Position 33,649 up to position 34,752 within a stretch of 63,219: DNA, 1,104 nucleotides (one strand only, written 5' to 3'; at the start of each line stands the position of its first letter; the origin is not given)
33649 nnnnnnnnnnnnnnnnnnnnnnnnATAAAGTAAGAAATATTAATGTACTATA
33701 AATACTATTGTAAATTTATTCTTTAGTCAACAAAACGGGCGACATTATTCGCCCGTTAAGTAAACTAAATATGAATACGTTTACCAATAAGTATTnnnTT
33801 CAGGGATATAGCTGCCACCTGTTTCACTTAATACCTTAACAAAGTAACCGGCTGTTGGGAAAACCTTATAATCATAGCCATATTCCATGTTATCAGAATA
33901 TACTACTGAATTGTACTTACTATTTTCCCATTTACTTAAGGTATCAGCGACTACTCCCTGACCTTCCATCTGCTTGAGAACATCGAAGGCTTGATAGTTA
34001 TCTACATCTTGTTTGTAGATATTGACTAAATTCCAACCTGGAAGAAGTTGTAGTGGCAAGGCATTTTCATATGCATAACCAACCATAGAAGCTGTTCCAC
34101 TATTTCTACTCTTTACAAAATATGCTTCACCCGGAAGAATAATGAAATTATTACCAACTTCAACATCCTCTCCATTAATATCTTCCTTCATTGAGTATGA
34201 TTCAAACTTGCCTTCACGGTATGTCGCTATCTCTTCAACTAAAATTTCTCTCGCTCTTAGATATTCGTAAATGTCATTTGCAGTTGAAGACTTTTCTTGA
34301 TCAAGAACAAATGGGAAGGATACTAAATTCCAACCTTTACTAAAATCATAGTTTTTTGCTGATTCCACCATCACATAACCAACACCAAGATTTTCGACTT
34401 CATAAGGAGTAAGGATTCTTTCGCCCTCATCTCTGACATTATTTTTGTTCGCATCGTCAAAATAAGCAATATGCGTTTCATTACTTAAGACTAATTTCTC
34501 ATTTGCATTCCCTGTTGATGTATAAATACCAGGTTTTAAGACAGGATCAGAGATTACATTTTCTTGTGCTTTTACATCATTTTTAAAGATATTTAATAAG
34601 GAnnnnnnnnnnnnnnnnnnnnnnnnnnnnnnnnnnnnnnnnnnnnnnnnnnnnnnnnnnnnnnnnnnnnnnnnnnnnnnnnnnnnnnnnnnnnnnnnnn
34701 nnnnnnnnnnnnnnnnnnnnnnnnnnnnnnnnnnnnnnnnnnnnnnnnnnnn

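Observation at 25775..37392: Tandem triad of giant cysteine-rich, N-terminally anchored paralogs: candidate undescribed surface host-interaction or lytic system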

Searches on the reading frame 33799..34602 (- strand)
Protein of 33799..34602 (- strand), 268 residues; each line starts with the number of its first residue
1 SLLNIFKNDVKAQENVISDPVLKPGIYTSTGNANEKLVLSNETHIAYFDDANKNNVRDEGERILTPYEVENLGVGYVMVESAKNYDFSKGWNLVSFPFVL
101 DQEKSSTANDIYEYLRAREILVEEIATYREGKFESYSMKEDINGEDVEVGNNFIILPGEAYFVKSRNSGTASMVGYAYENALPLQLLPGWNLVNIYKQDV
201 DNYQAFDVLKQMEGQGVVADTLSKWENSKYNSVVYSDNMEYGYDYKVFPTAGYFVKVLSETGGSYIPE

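Call 16: find_related_loci(query=A2, collection=genome_contigs, flank=10000)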
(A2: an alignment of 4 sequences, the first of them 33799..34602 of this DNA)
Query A2 (268 aa) in genome_contigs; peptide patterns used: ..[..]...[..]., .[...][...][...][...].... (x = any residue, [..] = any of these).
57 stretches matched a pattern; 2 encode a relative of the query (tblastn E <= 1e-3); 2 distinct loci.
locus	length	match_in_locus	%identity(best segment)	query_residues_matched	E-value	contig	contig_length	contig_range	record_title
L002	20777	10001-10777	33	4-267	2e-40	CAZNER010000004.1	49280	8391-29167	MAG TPA_asm: uncultured Candidatus Saccharibacteria bacterium isolate binchicken_co334_336 genome assembly, contig: NODE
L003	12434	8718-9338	28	45-260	4e-22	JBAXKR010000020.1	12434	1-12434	MAG: bacterium isolate ELA406 MAG406_20, whole genome shotgun sequence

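Call 24: search_protein_families(library=pfam, proteins=[L002:7418-10780:+, L002:10883-14617:+, L003:2882-6274:+, L003:6387-9353:+, L002:6005-7336:+], max_evalue=1)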
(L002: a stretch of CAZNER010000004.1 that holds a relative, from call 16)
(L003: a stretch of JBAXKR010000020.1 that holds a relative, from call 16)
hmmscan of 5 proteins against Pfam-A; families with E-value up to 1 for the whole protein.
L002:7418-10780:+ (1120 aa): 5 families
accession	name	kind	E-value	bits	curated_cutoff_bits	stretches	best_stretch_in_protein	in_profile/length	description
PF16656.11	Pur_ac_phosph_N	-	9.2e-12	45.8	30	1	55-144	7-82/93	Purple acid Phosphatase, N-terminal domain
PF00041.27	fn3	-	0.0044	17.6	25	1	50-142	2-68/84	Fibronectin type III domain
PF17210.9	SdrD_B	-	0.0058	17.3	29.7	1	914-944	7-37/112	SdrD B-like domain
PF16655.11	PhoD_N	-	0.011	16.7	30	1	120-144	56-80/90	PhoD-like phosphatase, N-terminal domain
PF19953.4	EACC1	-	0.37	11.3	23.6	0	23-68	46-90/107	Effector Associated Constant Component 1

L002:10883-14617:+ (1244 aa): 5 families
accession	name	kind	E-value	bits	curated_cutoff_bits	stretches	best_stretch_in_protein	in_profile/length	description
PF16656.11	Pur_ac_phosph_N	-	6.6e-12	46.3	30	1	54-142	7-81/93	Purple acid Phosphatase, N-terminal domain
PF16655.11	PhoD_N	-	0.023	15.7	30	1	115-143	52-80/90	PhoD-like phosphatase, N-terminal domain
PF16935.10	Hol_Tox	-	0.023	15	23.3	1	23-46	8-30/34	Putative Holin-like Toxin (Hol-Tox)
PF00041.27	fn3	-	0.21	12.3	25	1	51-141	4-68/84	Fibronectin type III domain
PF03929.21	PepSY_TM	-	0.29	11.3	28.8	1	17-44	131-158/295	PepSY-associated TM region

L003:2882-6274:+ (1130 aa): 5 families
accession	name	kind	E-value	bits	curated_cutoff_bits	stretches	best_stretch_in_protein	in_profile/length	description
PF16656.11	Pur_ac_phosph_N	-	1.5e-08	35.5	30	1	73-147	7-81/93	Purple acid Phosphatase, N-terminal domain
PF14155.11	DUF4307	-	0.012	15.9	27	1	39-86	5-52/111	Domain of unknown function (DUF4307)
PF00041.27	fn3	-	0.033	14.8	25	1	69-146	3-68/84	Fibronectin type III domain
PF17218.8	CBX7_C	-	0.056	13.6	22.2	1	68-86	9-27/33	CBX family C-terminal motif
PF14055.11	NVEALA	-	0.48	10.6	27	0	45-77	6-38/62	NVEALA protein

L003:6387-9353:+ (988 aa): 4 families
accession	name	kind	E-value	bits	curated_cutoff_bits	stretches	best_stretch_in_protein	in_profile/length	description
PF16656.11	Pur_ac_phosph_N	-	5.6e-10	40.1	30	1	43-118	6-81/93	Purple acid Phosphatase, N-terminal domain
PF00041.27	fn3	-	0.0036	17.9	25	1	41-117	4-68/84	Fibronectin type III domain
PF16655.11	PhoD_N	-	0.02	15.8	30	1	89-118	50-79/90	PhoD-like phosphatase, N-terminal domain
PF14155.11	DUF4307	-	0.18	12.1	27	1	11-57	6-52/111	Domain of unknown function (DUF4307)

L002:6005-7336:+ (443 aa): 3 families
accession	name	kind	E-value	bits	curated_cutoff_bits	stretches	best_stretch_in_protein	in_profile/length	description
PF19762.4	DUF6249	-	0.038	14.4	33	0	399-419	81-101/104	Domain of unknown function (DUF6249)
PF00746.26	Gram_pos_anchor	-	0.038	14.4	20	1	387-412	8-32/43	LPXTG cell wall anchor motif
PF13273.12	DUF4064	-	0.054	14.2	32.1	0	3-60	6-42/102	Protein of unknown function (DUF4064)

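Call 25: search_protein_representatives(alignment_id=A2)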
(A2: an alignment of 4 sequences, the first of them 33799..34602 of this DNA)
Query: 4 sequences, 271 profile positions. Proteins with E-value up to 0.001 (for the whole library): 1182; up to 1e-10: 745; up to 1e-30: 238. The best 150 are listed.
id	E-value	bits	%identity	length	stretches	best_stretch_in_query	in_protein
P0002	5.5e-127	439.2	-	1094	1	1-271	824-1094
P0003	5.7e-109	380.1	-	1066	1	1-260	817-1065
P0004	3.4e-101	354.6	-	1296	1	6-271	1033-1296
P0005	1.3e-91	323.2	-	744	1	2-271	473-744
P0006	3.5e-88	311.9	-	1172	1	1-271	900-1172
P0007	1.4e-77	277.1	-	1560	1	17-271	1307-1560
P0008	1.9e-77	276.7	-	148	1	125-271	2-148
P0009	1.4e-76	273.9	-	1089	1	3-271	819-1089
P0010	2.5e-75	269.8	-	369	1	3-270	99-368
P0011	2.3e-74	266.6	-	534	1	7-268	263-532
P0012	1.4e-73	264.0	-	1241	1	7-271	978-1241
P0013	1.6e-73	263.8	-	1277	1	7-271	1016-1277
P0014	4.6e-73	262.3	-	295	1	19-271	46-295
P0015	4.0e-72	259.3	-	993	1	16-270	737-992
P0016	7.4e-72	258.4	-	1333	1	14-271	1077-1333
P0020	1.9e-70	253.8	-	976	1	15-271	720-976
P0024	2.2e-67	243.7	-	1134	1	19-270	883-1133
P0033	6.8e-64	232.3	-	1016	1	18-270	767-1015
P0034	8.0e-64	232.1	-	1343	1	20-271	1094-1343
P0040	1.1e-62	228.3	-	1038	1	19-270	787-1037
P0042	8.5e-62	225.4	-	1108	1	20-270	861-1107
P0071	3.0e-50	187.5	-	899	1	2-269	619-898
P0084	1.5e-47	178.7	-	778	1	10-260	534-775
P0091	9.6e-47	176.0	-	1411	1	16-265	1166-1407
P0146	3.5e-41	157.8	-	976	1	24-256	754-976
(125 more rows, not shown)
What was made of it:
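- The C-terminal profile finds 1182 clusters at E<=1e-3, and the module is C-terminal in the top 150 listed, with one exception (call 25).
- Tried and rejected: The exhaustive representative search was needed (call 25).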

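Call 36: find_homologous_proteins(query=A6, max_evalue=0.001)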
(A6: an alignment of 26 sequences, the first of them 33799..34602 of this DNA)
Query A6 (26 sequences) (268 aa, profile of the alignment): 5 proteins with E <= 0.001 among 3577 candidates.
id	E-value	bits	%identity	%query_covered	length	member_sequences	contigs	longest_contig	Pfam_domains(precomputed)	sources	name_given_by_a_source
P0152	8.5e-75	269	31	85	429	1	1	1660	-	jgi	jgi:hypothetical protein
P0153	1.1e-73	266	38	93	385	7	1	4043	-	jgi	-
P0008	1.3e-50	190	84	55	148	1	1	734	-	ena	-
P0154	2.0e-6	45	28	46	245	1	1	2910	-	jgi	jgi:hypothetical protein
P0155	2.1e-4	39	26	39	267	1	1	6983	PF07705.18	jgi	jgi:hypothetical protein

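Call 46: predict_structure(alignment_id=A7)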
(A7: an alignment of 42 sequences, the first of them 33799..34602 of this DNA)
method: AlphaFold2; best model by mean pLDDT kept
length: 268 residues; sequences in the alignment: 42
mean_pLDDT: 91.4   pTM: 0.85
mean pLDDT of the five models: 91.4, 91.3, 90.9, 90.6, 89.8
residues with pLDDT >= 90: 219; 70-90: 28; 50-70: 7; < 50: 14
segments of 3 or more residues with pLDDT < 50: 1-7, 14-18
pLDDT, mean of each block of 10 residues (from residue 1): 41 53 91 82 90 90 90 90 97 96 93 97 98 97 96 97 98 94 98 97 98 98 97 98 98 98 97
secondary structure, 60 per line:
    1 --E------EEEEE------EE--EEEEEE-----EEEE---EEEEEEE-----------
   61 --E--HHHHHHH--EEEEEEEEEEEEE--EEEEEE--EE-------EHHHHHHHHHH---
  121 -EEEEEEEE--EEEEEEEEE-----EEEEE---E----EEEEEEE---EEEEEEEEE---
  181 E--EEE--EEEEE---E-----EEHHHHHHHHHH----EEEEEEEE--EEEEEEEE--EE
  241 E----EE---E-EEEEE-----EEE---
elements in order: E10-14 E25-30 E36-39 E43-49 H66-72 E75-87 E90-95 H108-117 E122-129 E132-140 E146-150 E159-165 E169-177 E184-186 E189-193 H205-214 E219-226 E229-236 E239-241 E253-257 E263-265
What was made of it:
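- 34351..34602 (-): W1 junction motif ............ plus a beta-sandwich with an EF-hand-like loop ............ (residues 931-1014). AF2 model, strands 10-87 (call 46).
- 33799..34350 (-): W1 tandem 'GWNL' module (residues 1015-1198): two homologous alpha/beta repeats of about 90 aa. AF2 pLDDT 91.4, pTM 0.85 (call 46).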

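Call 50: fold_search(model_id=the predicted structure, library=pdb)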
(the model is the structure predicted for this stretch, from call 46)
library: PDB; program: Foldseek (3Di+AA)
matches with E <= 10: 683; with E <= 0.001: 0
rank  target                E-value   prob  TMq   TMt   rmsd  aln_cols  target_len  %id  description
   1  5n47_D                1.3e-02  0.07  0.09  0.09  22.4       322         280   10  Structure of Anticalin N7E in complex with the three-domain fragment Fn7B8 of human oncofetal fibronectin (released 2018-02-14)
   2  2yn3_C                1.9e-02  0.12  0.12  0.12  23.2       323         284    9  Structural insight into the giant calcium-binding adhesin SiiE: implications for the adhesion of Salmonella enterica t (released 2013-04-03)
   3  5n47_F                2.3e-02  0.10  0.12  0.12  21.6       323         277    8  Structure of Anticalin N7E in complex with the three-domain fragment Fn7B8 of human oncofetal fibronectin (released 2018-02-14)
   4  4gh7_B                3.0e-02  0.09  0.11  0.11  21.6       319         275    8  Crystal structure of Anticalin N7A in complex with oncofetal fibronectin fragment Fn7B8 (released 2012-12-26)
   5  4p99_A                4.3e-02  0.09  0.11  0.08  30.1       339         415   10  Ca2+-stabilized adhesin helps an Antarctic bacterium reach out and bind ice (released 2014-06-18)
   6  2yn3_A                6.7e-02  0.08  0.12  0.12  23.2       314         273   10  Structural insight into the giant calcium-binding adhesin SiiE: implications for the adhesion of Salmonella enterica t (released 2013-04-03)
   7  5e53_C                9.1e-02  0.04  0.10  0.10  21.1       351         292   12  Crystal structure of chicken CNTN1 FN1-FN3 domains (released 2016-08-31)
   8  5y9h_A                9.6e-02  0.08  0.13  0.09  25.1       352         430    9  Crystal structure of SafDAA-dsc complex (released 2017-11-15)
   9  5y9h_B                1.1e-01  0.03  0.08  0.06  27.6       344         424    9  Crystal structure of SafDAA-dsc complex (released 2017-11-15)
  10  5e53_A                1.3e-01  0.04  0.10  0.10  22.3       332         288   10  Crystal structure of chicken CNTN1 FN1-FN3 domains (released 2016-08-31)
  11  6wbx                  1.4e-01  0.11  0.16  0.04  23.4       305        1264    8  Single-Particle Cryo-EM Structure of Arabinofuranosyltransferase AftD from Mycobacteria, Mutant R1389S Class 1 (released 2020-05-13)
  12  9f8y_C                1.7e-01  0.16  0.13  0.21  15.4       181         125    9  Crystal structure of a designed three-motif Respiratory Syncytial Virus immunogen (released 2025-05-21)
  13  5y9h_C                1.7e-01  0.06  0.12  0.09  27.6       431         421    8  Crystal structure of SafDAA-dsc complex (released 2017-11-15)
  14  1nt0_A                1.8e-01  0.06  0.11  0.12  24.7       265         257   12  Crystal structure of the CUB1-EGF-CUB2 region of MASP2 (released 2003-05-20)
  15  2yn5_B                1.9e-01  0.06  0.13  0.12  23.9       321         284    8  Structural insight into the giant calcium-binding adhesin SiiE: implications for the adhesion of Salmonella enterica t (released 2013-04-03)
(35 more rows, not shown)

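Call 55: search_protein_families(library=pfam, alignment_id=A8, max_evalue=0.001)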
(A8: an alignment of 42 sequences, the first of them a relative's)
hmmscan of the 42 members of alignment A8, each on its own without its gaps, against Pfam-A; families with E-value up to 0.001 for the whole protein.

A. member 1, P0004 (1296 aa): 1 family
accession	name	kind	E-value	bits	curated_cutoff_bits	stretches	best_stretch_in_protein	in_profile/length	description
PF16656.11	Pur_ac_phosph_N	-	5.1e-05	24.2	30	1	19-107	7-82/93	Purple acid Phosphatase, N-terminal domain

B. families by the number of members that match (of 42 scanned): 11 families
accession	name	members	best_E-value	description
PF16656.11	Pur_ac_phosph_N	38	3.1e-10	Purple acid Phosphatase, N-terminal domain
PF00041.27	fn3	8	2.4e-05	Fibronectin type III domain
PF16655.11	PhoD_N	3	5.9e-05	PhoD-like phosphatase, N-terminal domain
PF08517.17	AXH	1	1.8e-06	Ataxin-1 and HBP1 module (AXH)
PF05203.21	Hom_end_hint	1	2e-06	Hom_end-associated Hint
PF01079.26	Hint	1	5e-06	Hint module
PF19765.4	DUF6252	1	7.3e-05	Family of unknown function (DUF6252)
PF01551.29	Peptidase_M23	1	0.00011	Peptidase family M23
PF09256.16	BaffR-Tall_bind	1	0.00017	BAFF-R, TALL-1 binding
PF12662.13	cEGF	1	0.00026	Complement Clr-like EGF-like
PF14623.11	Vint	1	0.00032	Hint-domain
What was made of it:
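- One member carries a Hint autoprocessing domain, as some polymorphic toxins do (call 55).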

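Call 56: search_protein_families(library=pfam, alignment_id=A9, max_evalue=0.001)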
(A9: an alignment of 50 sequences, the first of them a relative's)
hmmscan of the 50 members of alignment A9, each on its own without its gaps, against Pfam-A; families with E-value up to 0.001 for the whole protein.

A. member 1, P0052 (1243 aa): 1 family
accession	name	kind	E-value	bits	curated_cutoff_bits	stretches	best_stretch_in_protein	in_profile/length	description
PF16656.11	Pur_ac_phosph_N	-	0.00015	22.7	30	1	49-144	9-81/93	Purple acid Phosphatase, N-terminal domain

B. families by the number of members that match (of 50 scanned): 7 families
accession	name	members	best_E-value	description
PF16656.11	Pur_ac_phosph_N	35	4.3e-12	Purple acid Phosphatase, N-terminal domain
PF00041.27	fn3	16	8.5e-07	Fibronectin type III domain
PF08239.17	SH3_3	5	3.1e-20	Bacterial SH3 domain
PF01551.29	Peptidase_M23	4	3e-20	Peptidase family M23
PF16655.11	PhoD_N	2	0.00033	PhoD-like phosphatase, N-terminal domain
PF01510.30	Amidase_2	1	1.1e-14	N-acetylmuramoyl-L-alanine amidase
PF02557.22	VanY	1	9.6e-10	D-alanyl-D-alanine carboxypeptidase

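Call 57: search_protein_families(library=pfam, alignment_id=A10, max_evalue=0.001)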
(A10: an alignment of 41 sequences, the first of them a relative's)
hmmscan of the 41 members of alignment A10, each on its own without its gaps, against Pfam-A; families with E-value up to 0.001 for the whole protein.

A. member 1, P0109 (994 aa): 1 family
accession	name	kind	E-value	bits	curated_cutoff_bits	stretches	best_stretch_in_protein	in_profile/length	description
PF16656.11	Pur_ac_phosph_N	-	1.4e-05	26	30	1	53-144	6-80/93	Purple acid Phosphatase, N-terminal domain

B. families by the number of members that match (of 41 scanned): 11 families
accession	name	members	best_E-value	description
PF16656.11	Pur_ac_phosph_N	36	1.4e-13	Purple acid Phosphatase, N-terminal domain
PF00041.27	fn3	19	3.3e-07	Fibronectin type III domain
PF08239.17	SH3_3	3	0.00017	Bacterial SH3 domain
PF13229.12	Beta_helix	1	2.5e-43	Right handed beta helix region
PF05048.19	NosD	1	2.3e-36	Periplasmic copper-binding protein (NosD)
PF01510.30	Amidase_2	1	6.1e-14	N-acetylmuramoyl-L-alanine amidase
PF01551.29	Peptidase_M23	1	2.6e-12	Peptidase family M23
PF02557.22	VanY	1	3.5e-08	D-alanyl-D-alanine carboxypeptidase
PF17161.10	DUF5123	1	6.3e-06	Domain of unknown function (DUF5123)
PF05887.16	Trypan_PARP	1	0.00044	Procyclic acidic repetitive protein (PARP)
PF13115.11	YtkA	1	0.00086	YtkA-like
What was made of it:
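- Closest known: Modular Gram-positive peptidoglycan hydrolases. Same: M23, Amidase_2, VanY and SH3_3 domains occur in the family (calls 55-57).
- M23, Amidase_2, VanY and SH3b domains are classic autolysin parts (calls 55-57).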

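Call 59: search_protein_families(library=pfam, proteins=[P0015, P0020, P0033, P0040, P0042, P0071, P0084, P0091], max_evalue=0.01)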
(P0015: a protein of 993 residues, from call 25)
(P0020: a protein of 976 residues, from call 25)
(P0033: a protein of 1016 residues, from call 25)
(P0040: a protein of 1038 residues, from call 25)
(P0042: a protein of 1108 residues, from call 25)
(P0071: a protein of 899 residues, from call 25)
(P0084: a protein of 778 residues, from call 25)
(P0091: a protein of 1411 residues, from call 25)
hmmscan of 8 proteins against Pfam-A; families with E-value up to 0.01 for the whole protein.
P0015 (993 aa): 1 family
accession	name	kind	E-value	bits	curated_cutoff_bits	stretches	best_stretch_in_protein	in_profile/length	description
PF16656.11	Pur_ac_phosph_N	-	0.0001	23.2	30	1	15-56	54-93/93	Purple acid Phosphatase, N-terminal domain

P0020 (976 aa): 1 family
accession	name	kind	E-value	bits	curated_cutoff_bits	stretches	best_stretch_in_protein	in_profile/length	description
PF16656.11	Pur_ac_phosph_N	-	3.2e-08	34.5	30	1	57-153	8-83/93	Purple acid Phosphatase, N-terminal domain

P0033 (1016 aa): 1 family
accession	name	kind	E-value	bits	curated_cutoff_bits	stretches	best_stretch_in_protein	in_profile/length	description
PF16656.11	Pur_ac_phosph_N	-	1.6e-07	32.2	30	1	36-129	7-88/93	Purple acid Phosphatase, N-terminal domain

P0040 (1038 aa): 2 families
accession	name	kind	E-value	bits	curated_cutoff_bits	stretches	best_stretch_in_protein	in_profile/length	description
PF16656.11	Pur_ac_phosph_N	-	9.7e-07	29.7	30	1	52-138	8-81/93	Purple acid Phosphatase, N-terminal domain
PF01551.29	Peptidase_M23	-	0.00011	22.7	28.7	1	660-712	28-90/96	Peptidase family M23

P0042 (1108 aa): 1 family
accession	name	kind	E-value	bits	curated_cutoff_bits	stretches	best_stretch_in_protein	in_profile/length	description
PF16656.11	Pur_ac_phosph_N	-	1.5e-07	32.3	30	1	58-143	8-80/93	Purple acid Phosphatase, N-terminal domain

P0071 (899 aa): 2 families
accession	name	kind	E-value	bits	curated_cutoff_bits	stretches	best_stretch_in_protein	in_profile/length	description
PF01551.29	Peptidase_M23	-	3.1e-09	37.4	28.7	1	175-306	3-91/96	Peptidase family M23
PF02557.22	VanY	-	0.0047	17.1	25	0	485-536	15-75/132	D-alanyl-D-alanine carboxypeptidase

P0084 (778 aa): 1 family
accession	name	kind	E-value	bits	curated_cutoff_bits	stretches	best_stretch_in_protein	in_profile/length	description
PF01551.29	Peptidase_M23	-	3e-20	72.7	28.7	1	413-505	2-96/96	Peptidase family M23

P0091 (1411 aa): 2 families
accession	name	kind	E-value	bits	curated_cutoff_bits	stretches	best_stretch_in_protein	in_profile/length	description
PF16656.11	Pur_ac_phosph_N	-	2.3e-06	28.5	30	1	37-124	5-80/93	Purple acid Phosphatase, N-terminal domain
PF01551.29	Peptidase_M23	-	0.0015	19.1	28.7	0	1063-1087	63-87/96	Peptidase family M23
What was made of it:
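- Where located, these lie in the core (calls 55-57, 59). Several relatives have full-scoring M23, Amidase_2 and VanY domains (calls 55-57, 59), which points to real catalysis in at least part of the family.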

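Call 80: fold_search(model_id=the predicted structure, library=viral)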
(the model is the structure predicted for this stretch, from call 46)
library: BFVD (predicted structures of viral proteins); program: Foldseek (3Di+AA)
matches with E <= 10: 534; with E <= 0.001: 0
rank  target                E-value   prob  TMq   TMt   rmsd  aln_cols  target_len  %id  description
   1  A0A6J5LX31            1.8e-02  0.23  0.17  0.08  19.7       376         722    7  Uncharacterized protein [uncultured Caudovirales phage]
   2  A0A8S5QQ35            2.6e-02  0.89  0.31  0.23  15.2       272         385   11  Bacterial repeat domain-containing protein [Siphoviridae sp. ct6oU4]
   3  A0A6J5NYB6            7.2e-02  0.11  0.13  0.15  16.1       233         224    9  Uncharacterized protein [uncultured Caudovirales phage]
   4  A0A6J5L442            8.4e-02  0.13  0.13  0.15  15.7       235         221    9  Uncharacterized protein [uncultured Caudovirales phage]
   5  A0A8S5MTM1            8.4e-02  0.12  0.16  0.09  19.2       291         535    8  GDSL-like Lipase/Acylhydrolase family [Siphoviridae sp. ct0Xn2]
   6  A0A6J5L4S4            9.8e-02  0.18  0.15  0.21  16.4       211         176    8  Uncharacterized protein [uncultured Caudovirales phage]
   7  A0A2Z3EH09            9.8e-02  0.06  0.12  0.06  19.9       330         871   11  (no name in the UniProt tables at hand)
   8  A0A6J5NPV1            1.0e-01  0.07  0.14  0.06  18.8       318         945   10  Collagen triple helix repeat [uncultured Caudovirales phage]
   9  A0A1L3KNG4            1.5e-01  0.06  0.14  0.05  20.9       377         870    6  (no name in the UniProt tables at hand)
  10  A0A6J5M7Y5            1.5e-01  0.06  0.12  0.06  22.1       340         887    9  Uncharacterized protein [uncultured Caudovirales phage]
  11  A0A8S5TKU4            1.6e-01  0.21  0.14  0.20  11.2       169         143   11  Uncharacterized protein [Podoviridae sp. ctz6O13]
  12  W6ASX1                1.8e-01  0.06  0.09  0.04  16.0       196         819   10  (no name in the UniProt tables at hand)
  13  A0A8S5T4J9            1.8e-01  0.06  0.10  0.04  25.0       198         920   11  PKD domain-containing protein [Siphoviridae sp. ctn8e14]
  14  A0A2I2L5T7            2.1e-01  0.13  0.11  0.08  17.9       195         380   12  Uncharacterized protein [Orpheovirus IHUMI-LCC2]
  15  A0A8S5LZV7            2.3e-01  0.03  0.10  0.07  27.6       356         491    6  Uncharacterized protein [Caudovirales sp. ct7oE3]
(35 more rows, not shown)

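Call 82: search_protein_families(library=pfam, proteins=[window:33799-34602:-], max_evalue=10)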
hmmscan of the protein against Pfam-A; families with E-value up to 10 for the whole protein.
window:33799-34602:- (268 aa): 1 family
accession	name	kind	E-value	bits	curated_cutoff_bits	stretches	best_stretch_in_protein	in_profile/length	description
PF21989.2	RA_2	-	0.16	12.5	27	1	208-229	54-75/94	RA like domain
